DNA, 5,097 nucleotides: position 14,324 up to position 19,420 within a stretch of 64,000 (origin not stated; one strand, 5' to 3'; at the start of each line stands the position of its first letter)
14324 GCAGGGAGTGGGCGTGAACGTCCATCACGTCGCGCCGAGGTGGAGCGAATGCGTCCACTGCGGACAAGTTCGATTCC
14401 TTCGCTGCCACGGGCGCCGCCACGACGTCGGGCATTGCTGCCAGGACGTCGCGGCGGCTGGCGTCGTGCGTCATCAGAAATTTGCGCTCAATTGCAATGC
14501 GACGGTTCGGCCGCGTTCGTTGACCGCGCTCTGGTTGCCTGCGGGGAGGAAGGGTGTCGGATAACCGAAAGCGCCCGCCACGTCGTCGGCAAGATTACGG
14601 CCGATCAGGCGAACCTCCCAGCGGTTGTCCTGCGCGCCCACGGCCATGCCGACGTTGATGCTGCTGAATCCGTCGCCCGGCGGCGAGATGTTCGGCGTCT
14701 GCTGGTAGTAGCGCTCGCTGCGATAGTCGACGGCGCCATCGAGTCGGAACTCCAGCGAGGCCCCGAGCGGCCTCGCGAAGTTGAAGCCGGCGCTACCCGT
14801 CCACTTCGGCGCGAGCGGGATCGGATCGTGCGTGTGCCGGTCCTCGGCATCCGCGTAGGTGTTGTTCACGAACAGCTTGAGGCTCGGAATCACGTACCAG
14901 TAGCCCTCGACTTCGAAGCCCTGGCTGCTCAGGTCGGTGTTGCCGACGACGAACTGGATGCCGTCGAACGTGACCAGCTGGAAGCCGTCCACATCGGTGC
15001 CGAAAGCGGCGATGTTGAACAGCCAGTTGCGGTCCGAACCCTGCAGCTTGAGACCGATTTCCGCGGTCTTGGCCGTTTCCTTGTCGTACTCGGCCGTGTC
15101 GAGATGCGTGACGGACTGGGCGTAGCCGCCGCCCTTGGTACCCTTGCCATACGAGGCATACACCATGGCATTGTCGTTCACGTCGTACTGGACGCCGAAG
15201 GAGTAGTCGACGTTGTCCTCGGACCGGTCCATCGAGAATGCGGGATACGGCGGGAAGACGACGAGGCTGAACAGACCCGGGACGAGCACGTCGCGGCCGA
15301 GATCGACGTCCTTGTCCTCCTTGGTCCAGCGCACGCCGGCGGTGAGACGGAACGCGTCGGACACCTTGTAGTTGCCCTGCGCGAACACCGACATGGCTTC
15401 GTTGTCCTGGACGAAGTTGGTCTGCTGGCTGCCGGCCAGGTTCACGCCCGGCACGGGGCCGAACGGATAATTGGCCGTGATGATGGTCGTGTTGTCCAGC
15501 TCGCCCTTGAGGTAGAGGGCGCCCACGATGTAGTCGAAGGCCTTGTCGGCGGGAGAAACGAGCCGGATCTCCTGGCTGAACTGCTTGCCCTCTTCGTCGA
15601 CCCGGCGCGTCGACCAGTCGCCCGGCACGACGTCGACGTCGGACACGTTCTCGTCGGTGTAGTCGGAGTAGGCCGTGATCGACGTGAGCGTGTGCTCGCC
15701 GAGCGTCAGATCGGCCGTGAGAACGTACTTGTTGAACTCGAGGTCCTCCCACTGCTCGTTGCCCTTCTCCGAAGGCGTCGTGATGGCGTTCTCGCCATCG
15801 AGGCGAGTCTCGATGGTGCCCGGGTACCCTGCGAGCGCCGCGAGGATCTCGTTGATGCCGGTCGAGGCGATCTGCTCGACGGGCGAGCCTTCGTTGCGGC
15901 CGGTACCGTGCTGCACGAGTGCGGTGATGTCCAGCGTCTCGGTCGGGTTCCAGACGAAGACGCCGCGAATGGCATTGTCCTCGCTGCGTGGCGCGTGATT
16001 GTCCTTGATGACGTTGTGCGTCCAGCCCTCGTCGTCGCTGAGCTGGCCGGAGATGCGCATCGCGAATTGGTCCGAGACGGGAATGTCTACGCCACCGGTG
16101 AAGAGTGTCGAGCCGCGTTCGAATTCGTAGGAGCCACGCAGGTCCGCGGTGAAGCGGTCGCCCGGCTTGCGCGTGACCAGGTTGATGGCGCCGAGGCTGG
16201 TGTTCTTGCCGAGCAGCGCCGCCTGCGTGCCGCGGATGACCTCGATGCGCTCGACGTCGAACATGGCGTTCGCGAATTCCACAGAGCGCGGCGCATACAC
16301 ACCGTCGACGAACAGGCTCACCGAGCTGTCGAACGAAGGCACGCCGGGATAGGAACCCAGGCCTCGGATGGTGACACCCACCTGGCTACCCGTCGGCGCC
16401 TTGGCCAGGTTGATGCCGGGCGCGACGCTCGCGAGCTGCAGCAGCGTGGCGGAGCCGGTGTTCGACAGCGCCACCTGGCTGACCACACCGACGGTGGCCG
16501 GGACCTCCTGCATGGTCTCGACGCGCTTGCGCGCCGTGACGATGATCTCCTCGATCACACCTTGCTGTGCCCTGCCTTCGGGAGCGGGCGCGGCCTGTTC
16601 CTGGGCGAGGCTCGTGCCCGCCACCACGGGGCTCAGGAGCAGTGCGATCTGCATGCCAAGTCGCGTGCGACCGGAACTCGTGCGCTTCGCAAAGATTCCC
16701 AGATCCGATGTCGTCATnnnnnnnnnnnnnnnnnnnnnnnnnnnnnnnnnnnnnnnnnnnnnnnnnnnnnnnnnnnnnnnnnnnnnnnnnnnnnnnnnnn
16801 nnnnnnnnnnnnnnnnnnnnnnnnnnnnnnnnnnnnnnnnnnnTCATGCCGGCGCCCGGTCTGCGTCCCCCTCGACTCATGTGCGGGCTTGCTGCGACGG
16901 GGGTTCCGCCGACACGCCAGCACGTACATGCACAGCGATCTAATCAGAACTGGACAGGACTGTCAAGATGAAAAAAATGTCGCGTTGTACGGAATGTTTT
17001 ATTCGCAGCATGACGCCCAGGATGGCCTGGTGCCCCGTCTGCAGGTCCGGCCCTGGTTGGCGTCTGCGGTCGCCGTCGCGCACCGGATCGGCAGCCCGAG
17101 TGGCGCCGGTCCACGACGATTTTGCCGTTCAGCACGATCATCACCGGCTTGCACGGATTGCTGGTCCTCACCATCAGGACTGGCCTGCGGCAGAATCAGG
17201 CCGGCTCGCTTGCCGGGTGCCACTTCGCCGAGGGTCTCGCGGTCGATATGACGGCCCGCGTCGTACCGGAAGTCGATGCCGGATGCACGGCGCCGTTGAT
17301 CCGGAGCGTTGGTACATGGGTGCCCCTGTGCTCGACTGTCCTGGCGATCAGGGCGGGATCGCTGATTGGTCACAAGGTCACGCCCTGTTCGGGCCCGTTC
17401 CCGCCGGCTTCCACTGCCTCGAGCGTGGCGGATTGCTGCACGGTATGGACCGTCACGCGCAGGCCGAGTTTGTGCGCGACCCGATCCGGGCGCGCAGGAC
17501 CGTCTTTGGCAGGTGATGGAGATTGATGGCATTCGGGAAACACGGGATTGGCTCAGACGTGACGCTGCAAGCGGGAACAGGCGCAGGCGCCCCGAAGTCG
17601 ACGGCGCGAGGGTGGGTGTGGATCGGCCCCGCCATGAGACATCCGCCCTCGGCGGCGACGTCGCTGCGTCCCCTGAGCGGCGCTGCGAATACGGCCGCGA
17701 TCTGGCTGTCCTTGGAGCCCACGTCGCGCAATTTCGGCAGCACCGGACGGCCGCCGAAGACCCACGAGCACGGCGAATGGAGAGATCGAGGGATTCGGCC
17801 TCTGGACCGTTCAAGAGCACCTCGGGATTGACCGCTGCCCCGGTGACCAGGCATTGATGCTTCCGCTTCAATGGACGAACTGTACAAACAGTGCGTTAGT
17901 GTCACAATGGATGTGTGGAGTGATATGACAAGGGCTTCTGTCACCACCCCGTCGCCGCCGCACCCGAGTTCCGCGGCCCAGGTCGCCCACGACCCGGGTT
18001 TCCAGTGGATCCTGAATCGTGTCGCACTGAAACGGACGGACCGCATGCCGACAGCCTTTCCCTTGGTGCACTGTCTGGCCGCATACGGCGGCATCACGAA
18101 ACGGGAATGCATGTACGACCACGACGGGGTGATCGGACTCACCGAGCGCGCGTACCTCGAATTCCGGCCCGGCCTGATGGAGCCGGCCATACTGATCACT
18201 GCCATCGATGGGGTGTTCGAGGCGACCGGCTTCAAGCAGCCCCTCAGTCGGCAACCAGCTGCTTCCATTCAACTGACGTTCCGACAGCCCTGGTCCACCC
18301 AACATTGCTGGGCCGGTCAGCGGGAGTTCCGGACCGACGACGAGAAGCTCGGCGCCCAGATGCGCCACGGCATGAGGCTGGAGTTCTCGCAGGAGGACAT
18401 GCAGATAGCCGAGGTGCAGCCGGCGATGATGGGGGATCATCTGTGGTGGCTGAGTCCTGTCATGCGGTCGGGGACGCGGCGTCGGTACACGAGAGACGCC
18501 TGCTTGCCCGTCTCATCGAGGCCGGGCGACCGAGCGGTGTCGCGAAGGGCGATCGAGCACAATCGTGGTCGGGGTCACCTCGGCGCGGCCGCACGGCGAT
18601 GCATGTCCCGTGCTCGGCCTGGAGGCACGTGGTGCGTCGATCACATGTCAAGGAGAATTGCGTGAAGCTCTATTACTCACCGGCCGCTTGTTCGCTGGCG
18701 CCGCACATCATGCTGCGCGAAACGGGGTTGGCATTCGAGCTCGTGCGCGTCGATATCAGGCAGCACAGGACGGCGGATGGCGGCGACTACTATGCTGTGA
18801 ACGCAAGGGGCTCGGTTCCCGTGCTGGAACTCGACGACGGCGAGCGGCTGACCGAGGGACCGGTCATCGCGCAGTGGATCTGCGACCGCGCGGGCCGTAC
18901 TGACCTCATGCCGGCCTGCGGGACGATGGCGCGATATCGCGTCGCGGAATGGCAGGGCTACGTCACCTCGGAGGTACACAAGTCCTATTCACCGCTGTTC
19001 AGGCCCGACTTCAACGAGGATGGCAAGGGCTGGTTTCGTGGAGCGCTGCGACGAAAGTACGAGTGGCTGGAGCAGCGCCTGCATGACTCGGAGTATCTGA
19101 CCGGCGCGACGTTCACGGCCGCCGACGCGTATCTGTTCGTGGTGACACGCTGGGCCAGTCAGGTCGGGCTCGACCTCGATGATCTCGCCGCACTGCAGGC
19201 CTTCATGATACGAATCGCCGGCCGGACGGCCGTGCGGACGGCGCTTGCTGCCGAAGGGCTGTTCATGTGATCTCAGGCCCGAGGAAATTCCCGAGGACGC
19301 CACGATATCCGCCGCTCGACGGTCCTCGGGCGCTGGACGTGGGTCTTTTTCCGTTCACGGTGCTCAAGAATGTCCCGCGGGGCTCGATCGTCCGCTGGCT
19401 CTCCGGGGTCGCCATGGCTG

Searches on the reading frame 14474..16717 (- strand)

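Call 22: search_protein_families(library=pfam, proteins=[window:14474-16717:-], max_evalue=0.001)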
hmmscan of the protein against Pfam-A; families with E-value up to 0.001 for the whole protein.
window:14474-16717:- (747 aa): 4 families
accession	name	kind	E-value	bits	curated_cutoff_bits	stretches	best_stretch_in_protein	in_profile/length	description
PF00593.30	TonB_dep_Rec_b-barrel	-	7.1e-36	125.4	27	1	313-709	45-436/436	TonB dependent receptor-like, beta-barrel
PF07715.20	Plug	-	8e-14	52.5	23.9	1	69-176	2-106/107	TonB-dependent Receptor Plug Domain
PF13505.12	OMP_b-brl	-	2.5e-06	28.2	28.7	1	429-528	64-155/175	Outer membrane protein beta-barrel domain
PF13609.12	Porin_4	-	9.3e-06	26.1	27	1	395-525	197-304/310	Gram-negative porin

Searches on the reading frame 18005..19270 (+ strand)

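Call 22: search_protein_families(library=pfam, proteins=[window:18005-19270:+], max_evalue=0.001)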
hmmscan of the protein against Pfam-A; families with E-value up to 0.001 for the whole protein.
window:18005-19270:+ (421 aa): 6 families
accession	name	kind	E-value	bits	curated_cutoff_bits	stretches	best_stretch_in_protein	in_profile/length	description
PF13409.12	GST_N_2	-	9.6e-10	39.4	25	1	229-294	4-69/70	Glutathione S-transferase, N-terminal domain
PF13410.11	GST_C_2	-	9.7e-09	35.6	24.9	1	344-396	7-59/69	Glutathione S-transferase, C-terminal domain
PF02798.26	GST_N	-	8.1e-07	29.7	20.9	1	223-292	6-74/76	Glutathione S-transferase, N-terminal domain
PF00043.30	GST_C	-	2.3e-06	28.2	20.7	1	346-407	29-92/93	Glutathione S-transferase, C-terminal domain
PF13417.12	GST_N_3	-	5.9e-06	27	22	1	234-297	14-72/75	Glutathione S-transferase, N-terminal domain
PF14497.11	GST_C_3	-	0.0008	20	21.6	0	340-411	20-98/104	Glutathione S-transferase, C-terminal domain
